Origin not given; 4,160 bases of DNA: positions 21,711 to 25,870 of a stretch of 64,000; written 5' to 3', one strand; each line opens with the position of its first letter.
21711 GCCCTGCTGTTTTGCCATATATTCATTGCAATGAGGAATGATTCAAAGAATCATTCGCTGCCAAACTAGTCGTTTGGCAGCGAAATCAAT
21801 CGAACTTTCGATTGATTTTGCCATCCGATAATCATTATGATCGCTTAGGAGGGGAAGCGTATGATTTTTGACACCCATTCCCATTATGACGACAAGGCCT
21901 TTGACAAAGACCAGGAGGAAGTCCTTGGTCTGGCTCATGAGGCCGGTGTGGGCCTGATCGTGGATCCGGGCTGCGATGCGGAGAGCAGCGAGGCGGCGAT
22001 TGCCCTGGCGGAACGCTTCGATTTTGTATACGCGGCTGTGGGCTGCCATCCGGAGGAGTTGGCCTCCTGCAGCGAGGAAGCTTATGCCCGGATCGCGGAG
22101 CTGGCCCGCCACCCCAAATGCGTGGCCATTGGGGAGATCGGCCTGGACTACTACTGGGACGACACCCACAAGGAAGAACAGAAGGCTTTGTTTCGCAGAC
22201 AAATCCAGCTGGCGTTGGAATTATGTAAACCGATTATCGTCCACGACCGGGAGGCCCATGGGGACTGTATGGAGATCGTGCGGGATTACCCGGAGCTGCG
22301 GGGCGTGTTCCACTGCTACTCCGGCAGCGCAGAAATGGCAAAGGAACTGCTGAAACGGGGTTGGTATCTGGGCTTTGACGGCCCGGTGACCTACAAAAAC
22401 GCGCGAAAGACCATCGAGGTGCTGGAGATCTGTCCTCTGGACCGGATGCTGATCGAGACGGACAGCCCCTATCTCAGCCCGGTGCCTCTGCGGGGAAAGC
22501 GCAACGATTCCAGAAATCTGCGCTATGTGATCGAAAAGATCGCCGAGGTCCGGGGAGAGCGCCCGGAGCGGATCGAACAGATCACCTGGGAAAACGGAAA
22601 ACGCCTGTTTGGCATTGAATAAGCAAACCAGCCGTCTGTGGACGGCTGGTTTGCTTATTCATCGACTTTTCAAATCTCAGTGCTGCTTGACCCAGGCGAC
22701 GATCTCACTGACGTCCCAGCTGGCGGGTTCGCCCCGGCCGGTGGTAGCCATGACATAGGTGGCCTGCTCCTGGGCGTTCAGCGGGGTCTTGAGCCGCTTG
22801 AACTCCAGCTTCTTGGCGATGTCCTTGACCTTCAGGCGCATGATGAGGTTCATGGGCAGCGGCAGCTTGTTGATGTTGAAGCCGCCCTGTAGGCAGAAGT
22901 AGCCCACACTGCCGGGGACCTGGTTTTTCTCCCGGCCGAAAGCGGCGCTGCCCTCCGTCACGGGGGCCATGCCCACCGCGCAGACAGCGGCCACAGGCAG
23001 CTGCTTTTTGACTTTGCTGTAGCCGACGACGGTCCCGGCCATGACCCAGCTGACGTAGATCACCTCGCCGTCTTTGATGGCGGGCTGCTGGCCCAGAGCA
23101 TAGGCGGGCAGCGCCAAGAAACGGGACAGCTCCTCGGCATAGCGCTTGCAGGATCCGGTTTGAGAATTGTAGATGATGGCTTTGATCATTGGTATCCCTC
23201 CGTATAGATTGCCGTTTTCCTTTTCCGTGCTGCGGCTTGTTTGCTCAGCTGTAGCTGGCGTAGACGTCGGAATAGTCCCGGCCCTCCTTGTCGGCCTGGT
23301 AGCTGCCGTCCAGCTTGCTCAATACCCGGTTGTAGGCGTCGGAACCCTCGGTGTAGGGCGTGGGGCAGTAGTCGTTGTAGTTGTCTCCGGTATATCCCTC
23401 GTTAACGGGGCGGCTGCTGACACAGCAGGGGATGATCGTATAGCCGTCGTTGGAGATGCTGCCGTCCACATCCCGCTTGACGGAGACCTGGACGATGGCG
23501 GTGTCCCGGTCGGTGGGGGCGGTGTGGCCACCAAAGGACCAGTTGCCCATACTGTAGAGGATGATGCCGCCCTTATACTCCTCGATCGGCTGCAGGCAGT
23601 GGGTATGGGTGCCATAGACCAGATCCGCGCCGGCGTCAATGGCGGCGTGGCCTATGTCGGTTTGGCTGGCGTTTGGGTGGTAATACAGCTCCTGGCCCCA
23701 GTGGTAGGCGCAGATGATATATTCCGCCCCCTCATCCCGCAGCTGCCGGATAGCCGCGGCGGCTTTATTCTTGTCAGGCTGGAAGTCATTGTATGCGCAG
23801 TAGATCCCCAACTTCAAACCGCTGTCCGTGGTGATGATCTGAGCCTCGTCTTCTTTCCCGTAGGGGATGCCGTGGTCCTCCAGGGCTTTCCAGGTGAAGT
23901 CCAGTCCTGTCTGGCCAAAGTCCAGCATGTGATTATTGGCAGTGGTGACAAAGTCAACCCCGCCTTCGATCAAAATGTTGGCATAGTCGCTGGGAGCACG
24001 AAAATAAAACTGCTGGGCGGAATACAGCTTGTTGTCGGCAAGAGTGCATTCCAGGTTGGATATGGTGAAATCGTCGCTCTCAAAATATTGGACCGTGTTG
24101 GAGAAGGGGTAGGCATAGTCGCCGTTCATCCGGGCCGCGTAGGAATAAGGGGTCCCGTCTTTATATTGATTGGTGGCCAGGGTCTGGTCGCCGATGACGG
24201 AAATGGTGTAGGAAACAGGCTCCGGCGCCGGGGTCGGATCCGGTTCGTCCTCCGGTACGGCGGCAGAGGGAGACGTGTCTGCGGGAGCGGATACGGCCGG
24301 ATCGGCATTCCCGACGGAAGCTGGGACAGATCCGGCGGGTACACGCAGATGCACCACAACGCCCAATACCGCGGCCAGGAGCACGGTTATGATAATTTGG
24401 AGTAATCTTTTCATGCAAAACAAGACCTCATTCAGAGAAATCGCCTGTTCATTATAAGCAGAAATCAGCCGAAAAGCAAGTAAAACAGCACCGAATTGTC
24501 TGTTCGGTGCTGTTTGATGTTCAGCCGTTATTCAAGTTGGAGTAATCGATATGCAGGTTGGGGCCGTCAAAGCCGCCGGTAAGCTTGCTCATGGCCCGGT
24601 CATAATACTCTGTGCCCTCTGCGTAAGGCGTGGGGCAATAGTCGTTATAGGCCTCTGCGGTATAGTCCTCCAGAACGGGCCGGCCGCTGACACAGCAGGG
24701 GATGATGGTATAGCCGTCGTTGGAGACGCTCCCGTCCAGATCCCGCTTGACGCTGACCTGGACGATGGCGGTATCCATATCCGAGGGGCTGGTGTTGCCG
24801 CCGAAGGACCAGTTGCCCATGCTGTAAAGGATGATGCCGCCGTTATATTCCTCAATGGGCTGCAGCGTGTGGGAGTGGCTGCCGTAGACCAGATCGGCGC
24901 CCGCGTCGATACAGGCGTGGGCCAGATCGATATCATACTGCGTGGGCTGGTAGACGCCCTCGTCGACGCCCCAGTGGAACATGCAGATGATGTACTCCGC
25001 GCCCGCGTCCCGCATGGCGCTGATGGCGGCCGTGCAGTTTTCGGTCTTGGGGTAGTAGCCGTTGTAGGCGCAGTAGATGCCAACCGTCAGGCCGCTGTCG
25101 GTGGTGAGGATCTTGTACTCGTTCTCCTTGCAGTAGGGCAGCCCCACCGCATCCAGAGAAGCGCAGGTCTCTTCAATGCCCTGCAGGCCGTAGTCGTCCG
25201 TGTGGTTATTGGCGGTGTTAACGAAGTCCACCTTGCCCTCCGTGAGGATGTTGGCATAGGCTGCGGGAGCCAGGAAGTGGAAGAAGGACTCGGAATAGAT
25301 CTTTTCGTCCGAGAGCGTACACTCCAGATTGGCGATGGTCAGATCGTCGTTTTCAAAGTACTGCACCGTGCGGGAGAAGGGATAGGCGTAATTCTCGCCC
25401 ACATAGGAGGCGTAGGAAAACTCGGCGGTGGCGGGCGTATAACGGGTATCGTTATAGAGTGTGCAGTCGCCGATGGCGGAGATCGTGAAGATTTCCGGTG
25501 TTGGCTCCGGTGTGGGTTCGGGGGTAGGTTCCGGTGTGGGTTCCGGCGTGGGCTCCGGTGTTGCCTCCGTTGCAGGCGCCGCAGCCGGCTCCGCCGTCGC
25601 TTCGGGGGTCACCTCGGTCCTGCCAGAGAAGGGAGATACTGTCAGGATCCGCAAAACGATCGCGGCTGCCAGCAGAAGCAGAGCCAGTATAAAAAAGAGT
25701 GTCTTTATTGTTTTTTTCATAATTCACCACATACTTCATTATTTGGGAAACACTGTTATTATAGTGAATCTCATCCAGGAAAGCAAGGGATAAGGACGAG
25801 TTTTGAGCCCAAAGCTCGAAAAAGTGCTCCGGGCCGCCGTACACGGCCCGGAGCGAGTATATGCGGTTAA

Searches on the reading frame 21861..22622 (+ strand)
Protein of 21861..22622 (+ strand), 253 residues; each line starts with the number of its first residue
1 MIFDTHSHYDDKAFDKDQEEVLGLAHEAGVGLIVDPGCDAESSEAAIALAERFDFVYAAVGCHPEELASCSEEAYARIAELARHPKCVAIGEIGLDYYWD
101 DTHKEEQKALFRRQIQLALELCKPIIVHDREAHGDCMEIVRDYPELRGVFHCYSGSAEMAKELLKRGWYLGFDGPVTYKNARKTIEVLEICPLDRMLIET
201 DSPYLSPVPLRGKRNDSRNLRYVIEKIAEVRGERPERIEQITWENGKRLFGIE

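Call 8: search_protein_families(library=pfam, proteins=[window:21861-22622:+])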
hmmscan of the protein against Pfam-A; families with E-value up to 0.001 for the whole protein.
window:21861-22622:+ (253 aa): 1 family
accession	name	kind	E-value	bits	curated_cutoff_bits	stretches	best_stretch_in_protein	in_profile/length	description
PF01026.27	TatD_DNase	-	5.7e-87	291.7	27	1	3-251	1-253/253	TatD related DNase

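Call 11: find_related_loci(query=window:21861-22619:+, collection=genome_contigs, flank=3000)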
Query window:21861-22619:+ (253 aa) in genome_contigs; peptide patterns used: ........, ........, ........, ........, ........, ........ (x = any residue, [..] = any of these).
468 stretches matched a pattern; 401 encode a relative of the query (tblastn E <= 1e-3); the best 80 are kept; 80 distinct loci.
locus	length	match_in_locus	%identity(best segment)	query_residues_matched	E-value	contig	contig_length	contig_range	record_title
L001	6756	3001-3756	81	1-252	6e-139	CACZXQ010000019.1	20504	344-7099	MAG: Ruminococcaceae bacterium isolate RUG13034 genome assembly, contig: RUG13034_asm_19, whole genome shotgun sequence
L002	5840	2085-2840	81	1-252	3e-138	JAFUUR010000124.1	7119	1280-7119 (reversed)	MAG: Oscillospiraceae bacterium isolate RGIG4842 Roe_deer_Rumen-1__c239235, whole genome shotgun sequence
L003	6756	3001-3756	79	1-252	1e-135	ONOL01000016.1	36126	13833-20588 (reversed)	uncultured Clostridiales bacterium isolate RUG498 genome assembly, contig: scaffold_628, whole genome shotgun sequence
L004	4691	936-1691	79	1-252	3e-136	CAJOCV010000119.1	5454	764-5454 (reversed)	uncultured Oscillospiraceae bacterium isolate Sheep_1_mag_55 genome assembly, contig: scaffold_7230, whole genome shotgu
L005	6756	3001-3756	77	1-252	1e-134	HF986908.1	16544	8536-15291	Firmicutes bacterium CAG:555 genomic scaffold, scf160, whole genome shotgun sequence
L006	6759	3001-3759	79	1-253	3e-134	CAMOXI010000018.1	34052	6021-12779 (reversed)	MAG: uncultured Clostridia bacterium isolate SRR873600_bin.36_metaWRAP_v1.3_MAG genome assembly, contig: NODE_2196_lengt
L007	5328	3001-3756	77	1-252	3e-132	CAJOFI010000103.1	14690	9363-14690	uncultured Oscillospiraceae bacterium isolate Red_deer_2_mag_2 genome assembly, contig: scaffold_29595, whole genome sho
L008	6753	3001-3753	78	1-252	2e-131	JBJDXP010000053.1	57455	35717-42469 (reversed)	MAG: Candidatus Limivicinus sp. isolate LOHA37_bin.003 NODE_187_length_57455_cov_26.314599, whole genome shotgun sequenc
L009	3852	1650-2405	74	1-252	2e-134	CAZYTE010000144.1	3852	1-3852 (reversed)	MAG TPA_asm: uncultured Oscillospiraceae bacterium isolate SRP315200_co2_235 genome assembly, contig: NODE_47977_length_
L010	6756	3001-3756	75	1-252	4e-131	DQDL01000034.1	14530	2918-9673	MAG TPA_asm: Clostridiales bacterium isolate UBA9128 contig_1592, whole genome shotgun sequence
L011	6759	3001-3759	76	1-253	6e-131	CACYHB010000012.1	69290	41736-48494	MAG: Ruminococcaceae bacterium isolate RUG11929 genome assembly, contig: RUG11929_asm_12, whole genome shotgun sequence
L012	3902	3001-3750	76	1-250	9e-132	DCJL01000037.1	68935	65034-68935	MAG TPA_asm: Clostridiales bacterium UBA1701 UBA1701_contig_4550, whole genome shotgun sequence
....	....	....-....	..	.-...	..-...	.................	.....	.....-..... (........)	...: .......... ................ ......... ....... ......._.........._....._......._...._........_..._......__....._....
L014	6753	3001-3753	76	1-252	8e-131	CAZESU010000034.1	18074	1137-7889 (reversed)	MAG TPA_asm: uncultured Oscillospiraceae bacterium isolate SRP222994_co1_99 genome assembly, contig: NODE_6434_length_18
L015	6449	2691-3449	76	1-253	1e-130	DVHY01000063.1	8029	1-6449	MAG TPA_asm: Candidatus Limivicinus faecipullorum isolate ChiHcec3-8852 ChiHcec3__C93899_L8029_SRR6323320, whole genome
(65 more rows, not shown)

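Call 15: find_encoding_contigs(protein=window:21861-22619:+, flank=3000, max_places=10)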
Protein window:21861-22619:+ (253 aa): 2 contigs read that carry it; 1 place shown.
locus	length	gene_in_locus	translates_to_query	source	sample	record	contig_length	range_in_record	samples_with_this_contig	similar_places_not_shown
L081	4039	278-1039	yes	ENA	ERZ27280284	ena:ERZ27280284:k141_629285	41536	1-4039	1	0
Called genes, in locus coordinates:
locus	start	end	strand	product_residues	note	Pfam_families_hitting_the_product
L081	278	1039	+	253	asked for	PF01026:TatD_DNase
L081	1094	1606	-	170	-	-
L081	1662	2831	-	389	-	PF09587:PGA_cap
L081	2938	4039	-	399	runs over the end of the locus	-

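Call 22: find_homologous_proteins(query=window:21861-22619:+, max_evalue=1e-100)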
Query window:21861-22619:+ (253 aa): 2786 proteins with E <= 1e-100 among 8000 candidates; the best 120 are listed.
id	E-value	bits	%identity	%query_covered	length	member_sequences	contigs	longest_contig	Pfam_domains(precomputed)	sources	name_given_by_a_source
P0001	3.1e-170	583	100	100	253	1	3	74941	PF01026.28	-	-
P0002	1.5e-167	574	98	100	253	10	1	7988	PF01026.28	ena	-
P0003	3.6e-157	540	92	100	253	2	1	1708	PF01026.28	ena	-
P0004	1.7e-156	538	57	97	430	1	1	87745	PF01026.28,PF04909.21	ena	-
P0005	3.8e-144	497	85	100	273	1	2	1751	PF01026.28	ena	-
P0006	5.2e-138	477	83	100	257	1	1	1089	PF01026.28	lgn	-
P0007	4.5e-136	471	81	100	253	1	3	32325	PF01026.28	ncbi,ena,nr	ncbi:MAG: TatD family hydrolase [Oscillospiraceae bacterium]|nr:TatD family hydrolase [Oscillospirac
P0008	5.2e-136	470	81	100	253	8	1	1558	PF01026.28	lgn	-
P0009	6.6e-135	467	76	100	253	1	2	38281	PF01026.28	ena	-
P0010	1.1e-134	466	79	100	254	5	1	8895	PF01026.28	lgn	-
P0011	1.4e-134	466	79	100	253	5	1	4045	PF01026.28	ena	-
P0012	1.9e-134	465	80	100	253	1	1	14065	PF01026.28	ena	-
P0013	1.9e-134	465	76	100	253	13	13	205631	PF01026.28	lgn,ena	-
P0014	4.5e-134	464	81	100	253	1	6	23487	PF01026.28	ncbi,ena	-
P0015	9.5e-134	463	78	100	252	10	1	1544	PF01026.28,PF04909.21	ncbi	-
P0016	1.0e-133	463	80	100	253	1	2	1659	PF01026.28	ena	-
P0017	3.1e-133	461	79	100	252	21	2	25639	PF01026.28,PF04909.21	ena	-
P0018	2.0e-132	459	78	100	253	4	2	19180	PF01026.28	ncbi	-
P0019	2.0e-132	459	79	100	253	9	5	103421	PF01026.28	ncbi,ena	-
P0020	2.1e-132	459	79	100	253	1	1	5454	PF01026.28,PF04909.21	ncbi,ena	-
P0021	3.5e-132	458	79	100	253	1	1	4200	PF01026.28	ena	-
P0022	4.1e-132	458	78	100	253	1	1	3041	PF01026.28,PF04909.21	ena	-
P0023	8.3e-132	457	79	100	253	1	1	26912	PF01026.28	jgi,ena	-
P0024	8.3e-132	457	77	100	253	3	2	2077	PF01026.28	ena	-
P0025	1.0e-131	456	78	100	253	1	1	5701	PF01026.28,PF04909.21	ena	-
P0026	1.1e-131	456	79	100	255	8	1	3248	PF01026.28,PF04909.21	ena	-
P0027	1.5e-131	456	77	100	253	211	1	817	PF01026.28,PF04909.21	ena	-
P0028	4.0e-131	454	76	100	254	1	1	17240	PF01026.28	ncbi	-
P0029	5.3e-131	454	76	100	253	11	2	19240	PF01026.28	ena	-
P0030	1.1e-130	453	78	100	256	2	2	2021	PF01026.28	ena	-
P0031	1.5e-130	453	77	100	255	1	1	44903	PF01026.28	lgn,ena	-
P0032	2.0e-130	452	75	100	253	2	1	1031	PF01026.28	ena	-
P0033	2.4e-130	452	77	100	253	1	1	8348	PF01026.28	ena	-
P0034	2.8e-130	452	78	100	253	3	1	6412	PF01026.28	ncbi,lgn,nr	ncbi:MAG: TatD family hydrolase [Oscillospiraceae bacterium]|nr:TatD family hydrolase [Oscillospirac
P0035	3.2e-130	451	79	100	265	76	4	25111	PF01026.28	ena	-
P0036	3.4e-130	451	77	100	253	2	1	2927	PF01026.28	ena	-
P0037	4.1e-130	451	78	100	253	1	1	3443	PF01026.28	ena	-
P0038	6.6e-130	450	77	100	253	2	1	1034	PF01026.28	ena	-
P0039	7.7e-130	450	78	100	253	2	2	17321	PF01026.28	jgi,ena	-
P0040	1.7e-129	449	76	100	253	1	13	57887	PF01026.28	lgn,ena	-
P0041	1.7e-129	449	76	100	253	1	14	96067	PF01026.28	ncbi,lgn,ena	-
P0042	1.7e-129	449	76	100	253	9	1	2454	PF01026.28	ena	-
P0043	1.8e-129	449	76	100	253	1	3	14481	PF01026.28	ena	-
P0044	2.1e-129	449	76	100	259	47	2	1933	PF01026.28,PF04909.21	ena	-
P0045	2.3e-129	449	76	100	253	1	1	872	PF01026.28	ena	-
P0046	2.7e-129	448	78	100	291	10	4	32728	PF01026.28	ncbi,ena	-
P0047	2.8e-129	448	76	100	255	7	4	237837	PF01026.28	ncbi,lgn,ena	-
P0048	4.2e-129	448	76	100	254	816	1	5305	PF01026.28,PF04909.21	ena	-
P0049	4.4e-129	448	76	100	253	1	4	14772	PF01026.28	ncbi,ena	-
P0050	6.0e-129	447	76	100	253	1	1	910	PF01026.28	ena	-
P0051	6.2e-129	447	76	100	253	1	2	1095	PF01026.28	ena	-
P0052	7.3e-129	447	74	100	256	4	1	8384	PF01026.28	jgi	jgi:TatD DNase family protein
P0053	7.4e-129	447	74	100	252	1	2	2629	PF01026.28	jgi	-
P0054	1.1e-128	446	76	99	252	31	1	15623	PF01026.28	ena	-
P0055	1.1e-128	446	75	100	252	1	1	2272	PF01026.28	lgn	-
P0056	1.3e-128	446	75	100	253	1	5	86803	PF01026.28,PF04909.21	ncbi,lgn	-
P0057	1.8e-128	446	76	100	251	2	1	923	PF01026.28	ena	-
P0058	2.1e-128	446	74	100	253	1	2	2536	PF01026.28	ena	-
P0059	2.1e-128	445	75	100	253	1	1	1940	PF01026.28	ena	-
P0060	2.8e-128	445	76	100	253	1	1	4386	PF01026.28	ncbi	-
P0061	2.9e-128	445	75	100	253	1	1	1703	PF01026.28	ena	-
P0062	3.6e-128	445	75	100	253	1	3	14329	PF01026.28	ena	-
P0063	4.2e-128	445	75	100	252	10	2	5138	PF01026.28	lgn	-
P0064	4.3e-128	444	75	100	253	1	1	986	PF01026.28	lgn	-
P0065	4.3e-128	444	76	100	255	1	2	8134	PF01026.28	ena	-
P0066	5.8e-128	444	74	100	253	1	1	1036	PF01026.28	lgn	-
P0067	6.1e-128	444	77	100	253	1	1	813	PF01026.28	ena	-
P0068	7.7e-128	444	76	100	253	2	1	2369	PF01026.28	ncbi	-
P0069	7.9e-128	444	77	100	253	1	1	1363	PF01026.28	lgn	-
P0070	8.1e-128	444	77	99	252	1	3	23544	PF01026.28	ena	-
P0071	9.9e-128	443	76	100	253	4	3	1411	PF01026.28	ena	-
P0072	1.1e-127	443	75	100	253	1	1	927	PF01026.28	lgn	-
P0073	1.4e-127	443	75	100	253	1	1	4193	PF01026.28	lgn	-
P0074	2.1e-127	442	75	100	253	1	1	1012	PF01026.28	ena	-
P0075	2.2e-127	442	74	100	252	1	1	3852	PF01026.28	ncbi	-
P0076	2.7e-127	442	75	100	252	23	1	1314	PF01026.28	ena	-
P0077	2.8e-127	442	76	100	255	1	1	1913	PF01026.28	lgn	-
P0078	2.9e-127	442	76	100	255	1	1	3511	PF01026.28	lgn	-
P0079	3.1e-127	442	75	100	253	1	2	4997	PF01026.28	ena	-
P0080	3.4e-127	442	75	100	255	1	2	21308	PF01026.28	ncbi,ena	-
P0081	3.7e-127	441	76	100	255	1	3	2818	PF01026.28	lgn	-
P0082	4.2e-127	441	76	100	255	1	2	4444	PF01026.28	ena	-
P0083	4.7e-127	441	77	100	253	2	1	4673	PF01026.28,PF04909.21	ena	-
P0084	4.8e-127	441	75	100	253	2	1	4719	PF01026.28,PF04909.21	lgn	-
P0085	4.9e-127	441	75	100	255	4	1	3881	PF01026.28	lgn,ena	-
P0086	5.7e-127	441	75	100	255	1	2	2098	PF01026.28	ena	-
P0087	5.7e-127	441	74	100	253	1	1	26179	PF01026.28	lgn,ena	-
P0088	5.9e-127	441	75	100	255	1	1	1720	PF01026.28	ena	-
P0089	6.9e-127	441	75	100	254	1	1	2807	PF01026.28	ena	-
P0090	8.0e-127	440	77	100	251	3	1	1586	PF01026.28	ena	-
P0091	9.6e-127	440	73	100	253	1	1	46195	PF01026.28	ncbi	-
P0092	1.1e-126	440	75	100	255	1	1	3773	PF01026.28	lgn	-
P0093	1.1e-126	440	73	100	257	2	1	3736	PF01026.28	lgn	-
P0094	1.2e-126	440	76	100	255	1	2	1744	PF01026.28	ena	-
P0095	1.3e-126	440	73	100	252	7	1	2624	PF01026.28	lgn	-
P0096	1.5e-126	439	75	100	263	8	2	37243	PF01026.28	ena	-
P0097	1.6e-126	439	75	100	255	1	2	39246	PF01026.28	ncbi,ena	-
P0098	1.6e-126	439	74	100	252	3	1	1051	PF01026.28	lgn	-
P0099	1.6e-126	439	76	100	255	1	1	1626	PF01026.28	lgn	-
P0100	1.7e-126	439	75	100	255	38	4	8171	PF01026.28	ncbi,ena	-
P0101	1.8e-126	439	74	100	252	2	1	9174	PF01026.28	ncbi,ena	-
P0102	1.8e-126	439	76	100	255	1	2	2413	PF01026.28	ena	-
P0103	1.8e-126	439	75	100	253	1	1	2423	PF01026.28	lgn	-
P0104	3.0e-126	438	74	100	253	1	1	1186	PF01026.28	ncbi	-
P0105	3.1e-126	438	74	100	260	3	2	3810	PF01026.28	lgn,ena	-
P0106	3.6e-126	438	75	100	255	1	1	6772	PF01026.28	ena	-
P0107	3.6e-126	438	76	100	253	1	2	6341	PF01026.28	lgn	-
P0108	4.5e-126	438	75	100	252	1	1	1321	PF01026.28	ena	-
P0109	4.9e-126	438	75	100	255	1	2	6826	PF01026.28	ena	-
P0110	4.9e-126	438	75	100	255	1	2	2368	PF01026.28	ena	-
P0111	4.9e-126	438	75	100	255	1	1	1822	PF01026.28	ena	-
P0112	5.0e-126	438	75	100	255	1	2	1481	PF01026.28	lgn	-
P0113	5.3e-126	438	74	100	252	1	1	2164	PF01026.28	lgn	-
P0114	5.4e-126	438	75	100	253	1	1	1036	PF01026.28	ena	-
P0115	5.6e-126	438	75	100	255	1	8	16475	PF01026.28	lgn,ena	-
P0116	5.8e-126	437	74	100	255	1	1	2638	PF01026.28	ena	-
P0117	6.4e-126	437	75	100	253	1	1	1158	PF01026.28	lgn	-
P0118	6.6e-126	437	76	100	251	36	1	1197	PF01026.28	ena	-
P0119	6.7e-126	437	75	100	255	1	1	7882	PF01026.28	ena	-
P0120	7.5e-126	437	75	100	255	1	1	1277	PF01026.28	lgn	-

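Call 23: find_encoding_contigs(protein=P0002, flank=3000, max_places=6)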
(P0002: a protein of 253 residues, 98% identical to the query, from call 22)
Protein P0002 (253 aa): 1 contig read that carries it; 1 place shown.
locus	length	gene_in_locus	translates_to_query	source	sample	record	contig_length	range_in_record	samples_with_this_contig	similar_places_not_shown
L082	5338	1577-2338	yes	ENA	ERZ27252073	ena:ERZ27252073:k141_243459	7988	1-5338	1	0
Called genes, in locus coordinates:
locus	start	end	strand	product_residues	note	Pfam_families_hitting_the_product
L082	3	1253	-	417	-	?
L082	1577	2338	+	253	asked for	PF01026:TatD_DNase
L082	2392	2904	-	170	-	-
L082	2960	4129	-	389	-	PF09587:PGA_cap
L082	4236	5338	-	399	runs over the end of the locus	-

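Call 24: find_encoding_contigs(protein=P0003, flank=3000, max_places=6)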
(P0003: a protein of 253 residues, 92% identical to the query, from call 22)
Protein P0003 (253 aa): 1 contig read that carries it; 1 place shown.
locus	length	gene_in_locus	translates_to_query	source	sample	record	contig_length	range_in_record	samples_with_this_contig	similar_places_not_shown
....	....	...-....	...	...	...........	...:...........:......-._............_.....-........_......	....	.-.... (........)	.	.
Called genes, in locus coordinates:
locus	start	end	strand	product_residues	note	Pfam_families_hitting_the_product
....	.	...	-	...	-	?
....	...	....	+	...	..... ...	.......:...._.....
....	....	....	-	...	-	?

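Call 25: find_encoding_contigs(protein=P0004, flank=3000, max_places=6)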
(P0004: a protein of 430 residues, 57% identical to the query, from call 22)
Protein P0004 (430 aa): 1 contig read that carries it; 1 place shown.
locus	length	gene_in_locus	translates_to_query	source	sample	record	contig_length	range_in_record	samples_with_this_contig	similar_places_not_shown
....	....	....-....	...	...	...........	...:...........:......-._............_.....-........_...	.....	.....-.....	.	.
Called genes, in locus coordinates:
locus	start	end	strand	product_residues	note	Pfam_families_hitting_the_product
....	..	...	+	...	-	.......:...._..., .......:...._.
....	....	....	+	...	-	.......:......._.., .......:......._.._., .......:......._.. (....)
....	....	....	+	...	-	-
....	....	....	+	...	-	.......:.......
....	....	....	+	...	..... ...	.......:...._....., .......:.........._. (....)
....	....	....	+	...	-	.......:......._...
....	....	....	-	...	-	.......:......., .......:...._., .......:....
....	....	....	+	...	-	-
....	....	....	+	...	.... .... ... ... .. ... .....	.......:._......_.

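Call 26: find_encoding_contigs(protein=P0005, flank=3000, max_places=6)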
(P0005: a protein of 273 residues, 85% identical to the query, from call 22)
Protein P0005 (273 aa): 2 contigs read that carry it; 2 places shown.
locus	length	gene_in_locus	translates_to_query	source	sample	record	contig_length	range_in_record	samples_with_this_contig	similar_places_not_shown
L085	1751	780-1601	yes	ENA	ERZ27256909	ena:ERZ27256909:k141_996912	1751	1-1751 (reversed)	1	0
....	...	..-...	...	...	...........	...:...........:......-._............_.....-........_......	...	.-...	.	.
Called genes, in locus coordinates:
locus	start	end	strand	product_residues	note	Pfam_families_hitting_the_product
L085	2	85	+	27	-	?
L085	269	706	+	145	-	PF00011:HSP20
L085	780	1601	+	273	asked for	PF01026:TatD_DNase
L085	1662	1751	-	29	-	?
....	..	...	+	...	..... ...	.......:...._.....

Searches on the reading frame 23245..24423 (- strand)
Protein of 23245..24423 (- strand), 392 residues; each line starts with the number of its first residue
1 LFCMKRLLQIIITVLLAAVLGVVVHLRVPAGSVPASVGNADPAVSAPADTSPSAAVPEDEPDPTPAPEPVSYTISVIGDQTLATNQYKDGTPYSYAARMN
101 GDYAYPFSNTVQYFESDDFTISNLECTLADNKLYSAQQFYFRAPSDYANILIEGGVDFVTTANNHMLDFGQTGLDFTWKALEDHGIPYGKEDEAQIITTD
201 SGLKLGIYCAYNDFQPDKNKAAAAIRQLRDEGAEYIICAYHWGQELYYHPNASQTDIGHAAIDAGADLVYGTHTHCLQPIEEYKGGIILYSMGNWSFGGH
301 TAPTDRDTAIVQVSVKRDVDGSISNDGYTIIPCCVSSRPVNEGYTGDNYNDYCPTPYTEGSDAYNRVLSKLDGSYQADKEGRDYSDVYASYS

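Call 54: search_protein_families(library=pfam, proteins=[window:23245-24423:-])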
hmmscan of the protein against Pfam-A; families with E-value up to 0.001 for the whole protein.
window:23245-24423:- (392 aa): 1 family
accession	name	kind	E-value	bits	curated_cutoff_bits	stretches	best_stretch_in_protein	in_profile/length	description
PF09587.15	PGA_cap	-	9.9e-52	176.4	27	1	73-295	1-251/255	Bacterial capsule synthesis protein PGA_cap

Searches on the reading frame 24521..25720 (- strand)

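Call 54: search_protein_families(library=pfam, proteins=[window:24521-25720:-])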
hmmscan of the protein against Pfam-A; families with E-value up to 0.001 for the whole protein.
window:24521-25720:- (399 aa): 1 family
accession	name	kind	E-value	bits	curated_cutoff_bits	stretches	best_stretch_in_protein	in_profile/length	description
PF09587.15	PGA_cap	-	8.6e-49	166.7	27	1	79-304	1-251/255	Bacterial capsule synthesis protein PGA_cap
